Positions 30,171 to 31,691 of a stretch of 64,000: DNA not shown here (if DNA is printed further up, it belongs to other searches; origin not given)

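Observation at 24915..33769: Hydrogenase-less Hdr/MvhD/Nfn redox island adjacent to the ETF/beta-oxidation cluster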

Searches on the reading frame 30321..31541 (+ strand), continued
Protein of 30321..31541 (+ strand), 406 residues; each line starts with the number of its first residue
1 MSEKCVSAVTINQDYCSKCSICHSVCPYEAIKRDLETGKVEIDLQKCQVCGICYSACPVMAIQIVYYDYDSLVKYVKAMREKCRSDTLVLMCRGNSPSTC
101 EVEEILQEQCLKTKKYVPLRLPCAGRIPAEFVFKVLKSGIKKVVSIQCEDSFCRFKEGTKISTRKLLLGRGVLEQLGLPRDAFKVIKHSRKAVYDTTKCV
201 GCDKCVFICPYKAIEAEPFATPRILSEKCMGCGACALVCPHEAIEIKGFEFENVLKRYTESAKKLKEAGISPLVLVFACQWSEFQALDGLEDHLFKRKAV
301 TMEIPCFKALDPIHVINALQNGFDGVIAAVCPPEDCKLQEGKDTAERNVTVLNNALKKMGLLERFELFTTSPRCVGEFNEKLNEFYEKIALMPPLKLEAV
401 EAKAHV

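Call 30: search_protein_families(library=pfam, proteins=[L060:13642-16440:+, L060:16562-17497:+, L060:17498-18955:+, L060:18958-21204:+], max_evalue=0.00001)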
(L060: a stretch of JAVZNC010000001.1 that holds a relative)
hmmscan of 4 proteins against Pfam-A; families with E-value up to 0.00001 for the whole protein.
L060:13642-16440:+ (932 aa): 8 families
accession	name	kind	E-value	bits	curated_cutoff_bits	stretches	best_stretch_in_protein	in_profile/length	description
PF13549.11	ATP-grasp_5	-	2.5e-90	302.1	27.6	1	486-705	3-221/221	ATP-grasp domain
PF13607.11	Succ_CoA_lig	-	6.5e-59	198.1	27.4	1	155-292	1-138/138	Succinyl-CoA ligase like flavodoxin domain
PF13380.12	CoA_binding_2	-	5.9e-28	98.1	22.8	1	13-138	1-114/116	CoA binding domain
PF02629.25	CoA_binding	-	1.7e-16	61.2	22.3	1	11-103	2-97/97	CoA binding domain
PF19045.5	Ligase_CoA_2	-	6.7e-16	59.2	23.7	1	304-458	2-159/162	Ligase-CoA domain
PF00583.31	Acetyltransf_1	-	1.1e-12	48.7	20.7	1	785-878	22-116/116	Acetyltransferase (GNAT) family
PF13302.13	Acetyltransf_3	-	1.5e-11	45.6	25.4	1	741-879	2-138/138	Acetyltransferase (GNAT) domain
PF13508.13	Acetyltransf_7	-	1.6e-06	28.8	27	1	793-879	3-83/84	Acetyltransferase (GNAT) domain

L060:16562-17497:+ (311 aa): 1 family
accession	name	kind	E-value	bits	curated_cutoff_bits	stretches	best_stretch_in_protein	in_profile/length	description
PF01058.29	Oxidored_q6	-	1.3e-22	80.3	27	1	14-179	1-127/128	NADH ubiquinone oxidoreductase, 20 Kd subunit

L060:17498-18955:+ (485 aa): 1 family
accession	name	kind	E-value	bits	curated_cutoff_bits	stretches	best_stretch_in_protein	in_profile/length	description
PF00374.24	NiFeSe_Hases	-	6e-37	128.2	25.8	2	39-117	1-79/508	Nickel-dependent hydrogenase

L060:18958-21204:+ (749 aa): 15 families
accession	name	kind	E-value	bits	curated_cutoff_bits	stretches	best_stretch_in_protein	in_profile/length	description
PF02662.21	FlpD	-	8.1e-26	90.9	22.3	1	677-748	1-72/123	Methyl-viologen-reducing hydrogenase, delta subunit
PF00037.32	Fer4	-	6.7e-18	64.1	21.1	1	256-276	2-22/24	4Fe-4S binding domain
PF12837.12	Fer4_6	-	9.8e-16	57.3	25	0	626-649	1-24/24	4Fe-4S binding domain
PF12838.12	Fer4_7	-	3.1e-15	56.8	27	1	600-648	2-52/52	4Fe-4S dicluster domain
PF13484.11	Fer4_16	-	1.3e-13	51.9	30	0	313-331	4-21/66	4Fe-4S double cluster binding domain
PF07992.20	Pyr_redox_2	-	7.8e-13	48.9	26.1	1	146-251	2-88/291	Pyridine nucleotide-disulphide oxidoreductase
PF14697.11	Fer4_21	-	2.9e-12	47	35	1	593-651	1-59/59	4Fe-4S dicluster domain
PF13237.11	Fer4_10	-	1e-10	41.8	25.5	0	303-334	3-34/53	4Fe-4S dicluster domain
PF13187.11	Fer4_9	-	2.1e-09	37.7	27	1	261-326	1-52/52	4Fe-4S dicluster domain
PF12831.13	FAD_oxidored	-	6.1e-09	36.1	27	1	147-188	2-43/416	FAD dependent oxidoreductase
PF13534.11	Fer4_17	-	6.9e-08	33.4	22.2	0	634-686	2-50/61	4Fe-4S dicluster domain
PF25160.1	LdpA_Fe-S-bd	-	7.3e-07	29.3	27.6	0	605-652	8-46/49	LdpA Fe-S cluster-binding domain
PF13450.12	NAD_binding_8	-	1e-06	29.3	21.9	1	149-185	1-37/68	NAD(P)-binding Rossmann-like domain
PF13183.11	Fer4_8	-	1.9e-06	28.8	27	0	260-324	3-67/68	4Fe-4S dicluster domain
PF00890.30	FAD_binding_2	-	2e-06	27.7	20.4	1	147-186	2-41/414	FAD binding domain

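Call 31: find_encoding_contigs(protein=P0124, flank=8000, max_places=2)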
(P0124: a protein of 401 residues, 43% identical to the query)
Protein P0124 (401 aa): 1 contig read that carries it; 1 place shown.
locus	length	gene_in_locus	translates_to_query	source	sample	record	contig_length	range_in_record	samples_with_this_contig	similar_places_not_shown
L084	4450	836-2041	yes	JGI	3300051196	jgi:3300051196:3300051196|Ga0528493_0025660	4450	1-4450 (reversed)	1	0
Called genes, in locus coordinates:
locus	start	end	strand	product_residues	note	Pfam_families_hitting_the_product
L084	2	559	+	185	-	?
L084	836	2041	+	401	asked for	PF13237:Fer4_10 (weak), PF12838:Fer4_7 (weak), PF13187:Fer4_9 (weak), PF14697:Fer4_21 (weak), PF02662:FlpD, PF12838:Fer4_7, PF14697:Fer4_21, PF02662:FlpD, +13 more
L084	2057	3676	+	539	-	PF12225:DUF5981, PF02219:MTHFR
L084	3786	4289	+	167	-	-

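Call 32: find_encoding_contigs(protein=P0128, flank=8000, max_places=2)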
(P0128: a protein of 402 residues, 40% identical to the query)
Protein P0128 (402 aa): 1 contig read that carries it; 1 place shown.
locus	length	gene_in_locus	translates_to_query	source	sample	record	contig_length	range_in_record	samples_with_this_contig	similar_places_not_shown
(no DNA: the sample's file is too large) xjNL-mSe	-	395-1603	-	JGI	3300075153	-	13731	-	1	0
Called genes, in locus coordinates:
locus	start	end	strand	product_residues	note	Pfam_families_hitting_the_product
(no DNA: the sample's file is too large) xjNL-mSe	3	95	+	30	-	?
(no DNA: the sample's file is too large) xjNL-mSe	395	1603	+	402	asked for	PF12838:Fer4_7, PF13187:Fer4_9, PF00037:Fer4 (weak), PF02662:FlpD, PF12838:Fer4_7, PF13187:Fer4_9 (weak), PF12837:Fer4_6 (weak), PF02662:FlpD, +9 more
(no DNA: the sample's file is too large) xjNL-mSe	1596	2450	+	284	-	PF10418:DHODB_Fe-S_bind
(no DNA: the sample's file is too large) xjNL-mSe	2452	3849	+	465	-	PF14691:Fer4_20, PF00070:Pyr_redox (faint), PF00890:FAD_binding_2 (weak), PF01262:AlaDh_PNT_C (faint), PF01266:DAO (weak), PF07992:Pyr_redox_2, PF12831:FAD_oxidored (faint), PF13450:NAD_binding_8, +1 more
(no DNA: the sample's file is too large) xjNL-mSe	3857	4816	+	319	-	PF01058:Oxidored_q6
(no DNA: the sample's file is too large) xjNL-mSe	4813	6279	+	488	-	PF27537:HoxH, PF00374:NiFeSe_Hases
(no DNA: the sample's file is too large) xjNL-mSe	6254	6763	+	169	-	PF01750:HycI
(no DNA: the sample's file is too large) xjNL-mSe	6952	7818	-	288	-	PF00582:Usp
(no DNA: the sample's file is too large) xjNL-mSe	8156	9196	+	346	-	PF04909:Amidohydro_2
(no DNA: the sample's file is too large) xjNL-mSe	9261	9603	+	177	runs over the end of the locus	-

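Call 39: find_encoding_contigs(protein=P0126, flank=8000, max_places=2)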
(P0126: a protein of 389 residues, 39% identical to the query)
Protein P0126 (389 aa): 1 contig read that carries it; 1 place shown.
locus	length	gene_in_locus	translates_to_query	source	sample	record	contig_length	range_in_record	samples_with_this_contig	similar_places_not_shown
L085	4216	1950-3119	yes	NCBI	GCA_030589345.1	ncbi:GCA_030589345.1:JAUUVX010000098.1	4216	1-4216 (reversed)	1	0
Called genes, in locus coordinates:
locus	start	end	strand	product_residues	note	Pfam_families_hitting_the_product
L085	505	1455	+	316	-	PF02219:MTHFR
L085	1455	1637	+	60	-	-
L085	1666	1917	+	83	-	-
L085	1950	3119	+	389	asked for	PF13237:Fer4_10 (weak), PF02662:FlpD, PF14697:Fer4_21, PF00037:Fer4 (weak), PF13237:Fer4_10, PF12838:Fer4_7 (weak), PF13187:Fer4_9 (weak), PF02662:FlpD, +7 more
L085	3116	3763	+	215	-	PF12225:DUF5981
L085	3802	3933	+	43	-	-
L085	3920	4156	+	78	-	PF09723:Zn_ribbon_8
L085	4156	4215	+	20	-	?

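Call 40: find_encoding_contigs(protein=P0131, flank=8000, max_places=2)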
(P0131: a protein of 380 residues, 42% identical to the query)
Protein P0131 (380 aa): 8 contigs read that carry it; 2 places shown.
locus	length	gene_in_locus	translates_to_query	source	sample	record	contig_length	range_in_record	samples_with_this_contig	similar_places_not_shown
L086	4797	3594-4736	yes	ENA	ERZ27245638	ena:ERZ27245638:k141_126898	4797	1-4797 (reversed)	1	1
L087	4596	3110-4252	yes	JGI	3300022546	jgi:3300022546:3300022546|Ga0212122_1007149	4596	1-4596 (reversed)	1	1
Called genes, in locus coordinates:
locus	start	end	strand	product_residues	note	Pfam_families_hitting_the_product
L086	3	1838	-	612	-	?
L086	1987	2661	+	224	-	PF12225:DUF5981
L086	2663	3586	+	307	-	PF02219:MTHFR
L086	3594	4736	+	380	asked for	PF13237:Fer4_10, PF14697:Fer4_21, PF12838:Fer4_7, PF02662:FlpD, PF00037:Fer4, PF13237:Fer4_10, PF14697:Fer4_21, PF12838:Fer4_7, +17 more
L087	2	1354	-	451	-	?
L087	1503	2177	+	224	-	PF12225:DUF5981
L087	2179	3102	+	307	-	PF02219:MTHFR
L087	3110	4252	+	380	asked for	PF13237:Fer4_10, PF14697:Fer4_21, PF12838:Fer4_7, PF02662:FlpD, PF00037:Fer4, PF13237:Fer4_10, PF14697:Fer4_21, PF12838:Fer4_7, +17 more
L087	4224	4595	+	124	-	?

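Call 41: find_encoding_contigs(protein=P0137, flank=8000, max_places=2)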
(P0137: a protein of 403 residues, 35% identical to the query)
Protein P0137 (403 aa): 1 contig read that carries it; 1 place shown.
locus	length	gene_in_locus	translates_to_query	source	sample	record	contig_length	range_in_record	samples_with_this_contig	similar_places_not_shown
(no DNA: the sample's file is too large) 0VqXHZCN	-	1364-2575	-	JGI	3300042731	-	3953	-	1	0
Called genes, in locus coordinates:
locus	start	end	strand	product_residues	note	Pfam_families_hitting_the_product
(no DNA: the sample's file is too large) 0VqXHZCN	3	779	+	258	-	?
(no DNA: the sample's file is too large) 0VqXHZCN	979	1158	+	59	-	-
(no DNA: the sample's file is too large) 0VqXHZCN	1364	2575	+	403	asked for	PF13237:Fer4_10 (weak), PF12838:Fer4_7, PF13187:Fer4_9 (weak), PF02662:FlpD, PF00037:Fer4 (weak), PF14697:Fer4_21, PF12838:Fer4_7, PF02662:FlpD, +12 more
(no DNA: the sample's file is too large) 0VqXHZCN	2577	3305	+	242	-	PF12225:DUF5981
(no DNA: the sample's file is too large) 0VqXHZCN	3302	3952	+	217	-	?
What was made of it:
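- Closest known: MetFV-HdrABC-MvhD. Same: Distant [Fd-MvhD]x2 homologues are encoded next to metF/metV (calls 31, 39, 40, 41).
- Other members sit next to MetFV (calls 31, 39, 40, 41).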

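Call 47: search_protein_families(library=ncbifam, proteins=[window:30321-31541:+], max_evalue=0.00001)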
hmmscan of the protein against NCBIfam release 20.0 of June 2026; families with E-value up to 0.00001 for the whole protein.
window:30321-31541:+ (406 aa): 81 families (the best 25 are shown)
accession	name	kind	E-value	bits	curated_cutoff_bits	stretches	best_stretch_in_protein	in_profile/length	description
NF040770.1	hetero_SS_HdrA2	exception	3.6e-49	167.6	1100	2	191-393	571-772/777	CoB-CoM heterodisulfide reductase HdrA2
TIGR02700.1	flavo_MJ0208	hypoth_equivalog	3.5e-21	75.5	251.35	2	193-255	144-204/234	dihydromethanopterin reductase (acceptor)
NF041891.1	hdrA_Methbact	equivalog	3.4e-20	71.9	1300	1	192-390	567-759/762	ferredoxin:CoB-CoM heterodisulfide reductase subunit HdrA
TIGR02179.1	PorD_KorD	subfamily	2.1e-19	69.4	60.05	2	190-246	18-74/78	2-oxoacid:acceptor oxidoreductase, delta subunit, pyruvate/2-ketoisovalerate family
NF040684.1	PorD_Arch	equivalog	2.5e-19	69.1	120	2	191-246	26-81/85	pyruvate synthase subunit PorD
NF038196.1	ferrodoxin_EFR1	subfamily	5.4e-19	69.2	75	2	178-248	165-233/242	EFR1 family ferrodoxin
NF040864.1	HgcB_ferredoxin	equivalog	1.3e-18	66.6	99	2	194-247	11-64/93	mercury methylation ferredoxin HgcB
NF041778.1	hetero_SS_HdrA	equivalog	1.3e-16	59.6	1400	2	9-146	582-713/771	ferredoxin:CoB-CoM heterodisulfide reductase subunit HdrA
TIGR01944.1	rnfB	subfamily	1.5e-16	60.5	68.7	1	186-251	102-167/190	RnfABCDGE type electron transport complex subunit B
NF045873.1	F420_non_VhuD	exception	2.2e-16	60.1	215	1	272-395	2-128/132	F420-non-reducing hydrogenase iron-sulfur subunit VhuD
NF006221.0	PRK08348.1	subfamily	6.5e-16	58.3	124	2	191-247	38-95/136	NADH-plastoquinone oxidoreductase subunit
NF045874.1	Vhu_polyferre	exception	8e-15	54.4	600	1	184-249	115-179/381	F420-non-reducing hydrogenase associated-polyferredoxin VhuB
TIGR01971.1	NuoI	subfamily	1.4e-14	53.7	113.05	2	190-256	36-109/121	NADH-quinone oxidoreductase, chain I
NF043069.1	T4HPD_activ_SAM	equivalog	1.9e-14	53.7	425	2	190-252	44-105/299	trans-4-hydroxy-L-proline dehydratase activase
NF042909.1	FMH_DH_FwdF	exception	1.9e-14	53.6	375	2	9-69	133-202/336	tungsten-dependent formylmethanofuran dehydrogenase subunit FwdF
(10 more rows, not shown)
